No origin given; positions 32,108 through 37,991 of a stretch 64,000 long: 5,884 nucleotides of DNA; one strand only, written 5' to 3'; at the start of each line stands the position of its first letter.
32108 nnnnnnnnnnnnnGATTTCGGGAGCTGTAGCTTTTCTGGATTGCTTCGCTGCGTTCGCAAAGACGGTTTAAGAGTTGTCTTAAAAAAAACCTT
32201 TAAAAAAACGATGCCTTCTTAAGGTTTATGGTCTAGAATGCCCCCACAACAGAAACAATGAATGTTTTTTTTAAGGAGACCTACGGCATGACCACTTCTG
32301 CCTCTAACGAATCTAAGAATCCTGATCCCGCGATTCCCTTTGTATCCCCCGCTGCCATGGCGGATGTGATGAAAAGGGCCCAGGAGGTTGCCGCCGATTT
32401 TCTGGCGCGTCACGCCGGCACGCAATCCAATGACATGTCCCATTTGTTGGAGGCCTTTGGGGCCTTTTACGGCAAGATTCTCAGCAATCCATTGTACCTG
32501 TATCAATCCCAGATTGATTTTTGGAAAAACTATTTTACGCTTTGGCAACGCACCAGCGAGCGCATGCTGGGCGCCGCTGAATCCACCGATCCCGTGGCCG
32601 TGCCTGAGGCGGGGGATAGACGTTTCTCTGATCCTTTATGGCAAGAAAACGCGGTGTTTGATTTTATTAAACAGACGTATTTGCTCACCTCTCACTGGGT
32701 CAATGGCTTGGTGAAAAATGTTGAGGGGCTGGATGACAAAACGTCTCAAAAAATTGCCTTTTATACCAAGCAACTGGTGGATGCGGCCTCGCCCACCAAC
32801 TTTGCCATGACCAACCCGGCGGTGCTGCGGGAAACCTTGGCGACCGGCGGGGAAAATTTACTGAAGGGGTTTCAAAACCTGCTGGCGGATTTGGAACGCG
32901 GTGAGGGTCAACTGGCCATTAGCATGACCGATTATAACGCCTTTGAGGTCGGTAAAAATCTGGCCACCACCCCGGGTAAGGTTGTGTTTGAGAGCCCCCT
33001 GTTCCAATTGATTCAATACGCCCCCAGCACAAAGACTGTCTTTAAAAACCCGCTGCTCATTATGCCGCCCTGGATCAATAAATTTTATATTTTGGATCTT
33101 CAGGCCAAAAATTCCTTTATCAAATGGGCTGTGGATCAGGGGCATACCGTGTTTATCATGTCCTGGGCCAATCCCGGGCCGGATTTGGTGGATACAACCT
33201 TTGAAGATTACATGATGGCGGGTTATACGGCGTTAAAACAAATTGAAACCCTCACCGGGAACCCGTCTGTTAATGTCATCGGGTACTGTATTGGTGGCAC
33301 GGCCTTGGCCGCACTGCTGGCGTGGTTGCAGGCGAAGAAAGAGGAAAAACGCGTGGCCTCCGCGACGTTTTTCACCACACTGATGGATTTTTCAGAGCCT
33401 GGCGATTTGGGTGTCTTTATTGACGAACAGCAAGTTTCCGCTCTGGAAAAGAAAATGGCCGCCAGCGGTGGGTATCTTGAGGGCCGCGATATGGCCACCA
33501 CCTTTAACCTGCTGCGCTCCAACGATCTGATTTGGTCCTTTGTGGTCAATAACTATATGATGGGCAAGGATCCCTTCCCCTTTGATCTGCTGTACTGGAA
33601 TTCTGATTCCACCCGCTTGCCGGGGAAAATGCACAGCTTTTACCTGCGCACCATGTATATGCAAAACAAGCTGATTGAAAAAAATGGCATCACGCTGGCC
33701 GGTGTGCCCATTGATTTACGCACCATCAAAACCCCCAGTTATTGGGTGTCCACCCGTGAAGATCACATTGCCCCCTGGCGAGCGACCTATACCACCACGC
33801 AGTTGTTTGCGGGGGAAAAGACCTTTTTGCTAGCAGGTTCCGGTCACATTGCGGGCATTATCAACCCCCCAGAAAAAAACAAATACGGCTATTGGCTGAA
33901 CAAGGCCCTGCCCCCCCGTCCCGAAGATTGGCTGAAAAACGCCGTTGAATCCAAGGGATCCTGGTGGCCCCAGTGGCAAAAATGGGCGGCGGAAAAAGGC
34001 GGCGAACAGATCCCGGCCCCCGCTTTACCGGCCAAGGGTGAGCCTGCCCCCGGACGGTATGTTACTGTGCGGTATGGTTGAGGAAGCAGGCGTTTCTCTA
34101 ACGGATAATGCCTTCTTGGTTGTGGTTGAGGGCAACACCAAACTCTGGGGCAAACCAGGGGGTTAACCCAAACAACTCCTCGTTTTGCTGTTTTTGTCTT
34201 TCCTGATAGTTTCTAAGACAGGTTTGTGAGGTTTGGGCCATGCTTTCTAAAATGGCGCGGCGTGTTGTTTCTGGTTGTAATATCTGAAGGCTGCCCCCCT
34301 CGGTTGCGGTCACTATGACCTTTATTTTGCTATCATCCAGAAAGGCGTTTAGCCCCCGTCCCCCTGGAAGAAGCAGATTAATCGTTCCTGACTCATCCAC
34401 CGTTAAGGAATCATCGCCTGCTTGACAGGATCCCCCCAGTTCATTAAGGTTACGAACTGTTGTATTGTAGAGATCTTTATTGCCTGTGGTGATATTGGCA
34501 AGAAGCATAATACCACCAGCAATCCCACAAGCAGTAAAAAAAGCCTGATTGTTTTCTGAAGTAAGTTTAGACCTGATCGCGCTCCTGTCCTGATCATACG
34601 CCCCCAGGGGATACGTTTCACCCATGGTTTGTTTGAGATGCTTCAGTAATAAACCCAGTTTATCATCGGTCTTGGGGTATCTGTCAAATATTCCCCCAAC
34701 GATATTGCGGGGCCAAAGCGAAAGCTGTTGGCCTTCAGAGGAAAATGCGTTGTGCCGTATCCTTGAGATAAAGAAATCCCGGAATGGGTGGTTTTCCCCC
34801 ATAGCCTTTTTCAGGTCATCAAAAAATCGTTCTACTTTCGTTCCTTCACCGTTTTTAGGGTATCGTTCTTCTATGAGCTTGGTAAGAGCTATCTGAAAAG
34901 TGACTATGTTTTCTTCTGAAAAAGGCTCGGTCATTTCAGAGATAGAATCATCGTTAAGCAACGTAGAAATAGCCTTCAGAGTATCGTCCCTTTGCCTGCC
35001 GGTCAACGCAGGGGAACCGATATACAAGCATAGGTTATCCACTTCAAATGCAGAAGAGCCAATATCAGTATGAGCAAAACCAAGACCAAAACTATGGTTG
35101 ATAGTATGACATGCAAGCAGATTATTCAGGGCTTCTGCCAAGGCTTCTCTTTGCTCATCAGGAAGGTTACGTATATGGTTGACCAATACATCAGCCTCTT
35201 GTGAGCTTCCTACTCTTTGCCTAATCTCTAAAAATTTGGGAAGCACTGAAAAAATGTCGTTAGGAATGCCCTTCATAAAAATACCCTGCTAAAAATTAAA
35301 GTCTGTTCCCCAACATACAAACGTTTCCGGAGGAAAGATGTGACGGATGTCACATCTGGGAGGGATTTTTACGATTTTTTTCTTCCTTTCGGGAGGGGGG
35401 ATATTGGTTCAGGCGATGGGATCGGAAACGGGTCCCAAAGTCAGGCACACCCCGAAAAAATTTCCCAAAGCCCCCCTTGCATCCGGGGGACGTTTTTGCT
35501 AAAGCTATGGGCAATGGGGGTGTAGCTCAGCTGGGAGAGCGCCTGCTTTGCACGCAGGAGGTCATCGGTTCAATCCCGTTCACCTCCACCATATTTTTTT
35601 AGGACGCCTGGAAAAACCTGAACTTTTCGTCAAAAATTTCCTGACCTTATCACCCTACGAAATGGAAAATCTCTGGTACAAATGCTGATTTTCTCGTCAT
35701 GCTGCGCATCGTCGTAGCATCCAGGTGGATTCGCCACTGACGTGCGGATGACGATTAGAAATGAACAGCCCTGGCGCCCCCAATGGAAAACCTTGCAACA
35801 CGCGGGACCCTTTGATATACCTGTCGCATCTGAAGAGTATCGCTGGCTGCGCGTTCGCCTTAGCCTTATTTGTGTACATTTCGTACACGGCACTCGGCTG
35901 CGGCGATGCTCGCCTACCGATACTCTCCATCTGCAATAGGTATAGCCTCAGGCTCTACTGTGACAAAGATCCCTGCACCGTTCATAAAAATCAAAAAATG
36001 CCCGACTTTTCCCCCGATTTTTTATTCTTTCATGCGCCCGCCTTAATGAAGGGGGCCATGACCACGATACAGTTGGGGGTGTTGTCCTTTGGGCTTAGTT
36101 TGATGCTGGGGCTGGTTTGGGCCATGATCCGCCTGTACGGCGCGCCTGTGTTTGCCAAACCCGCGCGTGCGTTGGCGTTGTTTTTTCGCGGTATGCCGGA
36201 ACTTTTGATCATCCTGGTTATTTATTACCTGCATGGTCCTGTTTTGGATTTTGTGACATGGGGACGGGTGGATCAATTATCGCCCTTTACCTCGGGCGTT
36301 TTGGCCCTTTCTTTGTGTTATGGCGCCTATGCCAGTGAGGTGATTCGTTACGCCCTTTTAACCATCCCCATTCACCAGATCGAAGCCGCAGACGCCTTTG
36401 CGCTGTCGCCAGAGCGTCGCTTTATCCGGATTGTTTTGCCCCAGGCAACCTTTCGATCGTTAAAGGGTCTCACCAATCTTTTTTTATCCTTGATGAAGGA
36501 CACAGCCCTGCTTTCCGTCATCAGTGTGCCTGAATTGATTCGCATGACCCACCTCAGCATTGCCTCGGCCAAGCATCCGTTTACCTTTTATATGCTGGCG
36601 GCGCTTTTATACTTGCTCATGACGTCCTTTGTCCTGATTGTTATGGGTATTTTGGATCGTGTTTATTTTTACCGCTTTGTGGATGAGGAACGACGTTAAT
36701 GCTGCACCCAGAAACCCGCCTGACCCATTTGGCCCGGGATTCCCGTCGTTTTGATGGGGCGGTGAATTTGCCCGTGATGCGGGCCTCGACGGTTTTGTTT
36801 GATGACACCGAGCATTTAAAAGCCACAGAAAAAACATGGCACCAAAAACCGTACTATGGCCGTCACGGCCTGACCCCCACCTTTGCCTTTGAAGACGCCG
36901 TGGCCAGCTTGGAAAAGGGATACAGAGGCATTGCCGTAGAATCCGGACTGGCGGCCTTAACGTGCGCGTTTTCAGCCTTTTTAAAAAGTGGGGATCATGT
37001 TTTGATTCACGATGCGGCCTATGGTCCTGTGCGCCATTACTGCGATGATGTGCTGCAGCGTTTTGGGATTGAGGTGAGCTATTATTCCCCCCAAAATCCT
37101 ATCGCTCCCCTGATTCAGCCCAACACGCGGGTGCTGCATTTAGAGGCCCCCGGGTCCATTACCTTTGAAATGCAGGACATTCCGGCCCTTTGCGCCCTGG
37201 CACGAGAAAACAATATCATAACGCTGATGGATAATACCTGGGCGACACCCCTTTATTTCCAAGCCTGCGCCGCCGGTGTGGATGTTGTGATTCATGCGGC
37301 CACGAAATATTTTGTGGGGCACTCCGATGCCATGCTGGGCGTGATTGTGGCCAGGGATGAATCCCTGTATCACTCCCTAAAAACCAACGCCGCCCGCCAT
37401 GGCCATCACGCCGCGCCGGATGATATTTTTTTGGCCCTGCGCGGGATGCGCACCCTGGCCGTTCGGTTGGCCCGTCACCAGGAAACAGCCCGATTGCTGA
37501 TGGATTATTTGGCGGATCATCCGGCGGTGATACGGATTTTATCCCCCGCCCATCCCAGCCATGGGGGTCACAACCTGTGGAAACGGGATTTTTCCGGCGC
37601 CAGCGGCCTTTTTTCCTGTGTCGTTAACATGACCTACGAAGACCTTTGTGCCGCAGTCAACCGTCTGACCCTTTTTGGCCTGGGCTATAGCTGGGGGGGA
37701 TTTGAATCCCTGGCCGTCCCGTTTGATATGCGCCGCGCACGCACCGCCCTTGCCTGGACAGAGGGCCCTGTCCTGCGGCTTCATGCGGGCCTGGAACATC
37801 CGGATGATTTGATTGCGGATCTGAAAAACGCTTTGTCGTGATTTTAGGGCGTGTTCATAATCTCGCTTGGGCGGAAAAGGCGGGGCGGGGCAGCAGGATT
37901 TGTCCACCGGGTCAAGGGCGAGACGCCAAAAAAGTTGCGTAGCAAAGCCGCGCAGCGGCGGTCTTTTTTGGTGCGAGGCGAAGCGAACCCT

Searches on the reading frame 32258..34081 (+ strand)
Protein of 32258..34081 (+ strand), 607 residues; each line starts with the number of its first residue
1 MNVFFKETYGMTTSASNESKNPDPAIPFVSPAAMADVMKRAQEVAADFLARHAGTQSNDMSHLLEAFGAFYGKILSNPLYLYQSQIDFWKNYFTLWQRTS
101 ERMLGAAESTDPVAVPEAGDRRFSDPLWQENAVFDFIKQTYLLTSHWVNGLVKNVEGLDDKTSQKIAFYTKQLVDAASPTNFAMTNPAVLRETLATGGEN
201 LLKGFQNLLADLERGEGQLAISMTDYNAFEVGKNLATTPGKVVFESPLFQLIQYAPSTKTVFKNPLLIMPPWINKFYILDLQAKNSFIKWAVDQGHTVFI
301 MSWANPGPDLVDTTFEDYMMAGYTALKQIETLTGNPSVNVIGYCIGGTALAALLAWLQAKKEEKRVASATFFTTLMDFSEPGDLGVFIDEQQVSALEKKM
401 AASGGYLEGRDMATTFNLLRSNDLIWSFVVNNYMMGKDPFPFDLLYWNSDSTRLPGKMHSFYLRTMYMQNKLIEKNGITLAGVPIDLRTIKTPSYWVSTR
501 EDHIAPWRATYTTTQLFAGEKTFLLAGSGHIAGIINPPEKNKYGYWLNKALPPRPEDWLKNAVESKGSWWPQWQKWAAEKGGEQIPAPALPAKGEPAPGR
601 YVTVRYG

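Call 11: search_protein_families(library=pfam, proteins=[window:32258-34081:+], max_evalue=0.00001)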
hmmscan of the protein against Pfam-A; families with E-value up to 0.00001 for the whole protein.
window:32258-34081:+ (607 aa): 2 families
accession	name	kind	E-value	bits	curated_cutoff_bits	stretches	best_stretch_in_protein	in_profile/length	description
PF07167.19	PhaC_N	-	1.4e-76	256.5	23.7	1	120-291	2-173/173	Poly-beta-hydroxybutyrate polymerase (PhaC) N-terminus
PF00561.26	Abhydrolase_1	-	6.7e-19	69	25.8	1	292-536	24-244/245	alpha/beta hydrolase fold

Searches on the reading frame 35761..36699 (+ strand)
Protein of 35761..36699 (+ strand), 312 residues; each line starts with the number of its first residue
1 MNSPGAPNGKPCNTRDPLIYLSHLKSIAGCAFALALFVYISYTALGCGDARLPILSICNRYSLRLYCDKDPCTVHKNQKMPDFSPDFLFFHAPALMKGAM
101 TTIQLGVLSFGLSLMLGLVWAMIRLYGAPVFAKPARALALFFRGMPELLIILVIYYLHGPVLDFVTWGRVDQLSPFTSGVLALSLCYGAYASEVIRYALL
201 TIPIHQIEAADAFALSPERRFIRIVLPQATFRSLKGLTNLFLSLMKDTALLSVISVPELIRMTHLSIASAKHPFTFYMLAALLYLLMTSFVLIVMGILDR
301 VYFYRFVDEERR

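Call 57: search_protein_families(library=pfam, proteins=[window:35761-36699:+], max_evalue=0.01)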
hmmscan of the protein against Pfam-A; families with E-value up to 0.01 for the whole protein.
window:35761-36699:+ (312 aa): 1 family
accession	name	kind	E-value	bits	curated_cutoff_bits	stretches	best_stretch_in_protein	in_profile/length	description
PF00528.27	BPD_transp_1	-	1.3e-11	45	26.4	1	114-300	2-180/184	Binding-protein-dependent transport system inner membrane component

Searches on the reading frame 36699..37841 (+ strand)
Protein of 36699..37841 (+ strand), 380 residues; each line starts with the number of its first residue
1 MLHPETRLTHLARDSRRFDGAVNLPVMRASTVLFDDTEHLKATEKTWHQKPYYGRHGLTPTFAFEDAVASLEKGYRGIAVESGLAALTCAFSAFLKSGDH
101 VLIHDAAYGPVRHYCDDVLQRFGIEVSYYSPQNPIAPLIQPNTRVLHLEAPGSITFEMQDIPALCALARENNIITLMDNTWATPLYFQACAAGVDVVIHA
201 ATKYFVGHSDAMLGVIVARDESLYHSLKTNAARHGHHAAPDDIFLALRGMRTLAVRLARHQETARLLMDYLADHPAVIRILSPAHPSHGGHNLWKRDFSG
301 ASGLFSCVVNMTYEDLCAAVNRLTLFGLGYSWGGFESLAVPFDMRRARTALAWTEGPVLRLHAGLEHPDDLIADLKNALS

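Call 57: search_protein_families(library=pfam, proteins=[window:36699-37841:+], max_evalue=0.01)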
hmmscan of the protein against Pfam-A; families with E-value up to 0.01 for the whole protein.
window:36699-37841:+ (380 aa): 1 family
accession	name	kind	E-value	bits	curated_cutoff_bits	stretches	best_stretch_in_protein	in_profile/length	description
PF01053.26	Cys_Met_Meta_PP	-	4.6e-93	312.2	27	1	6-379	2-380/381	Cys/Met metabolism PLP-dependent enzyme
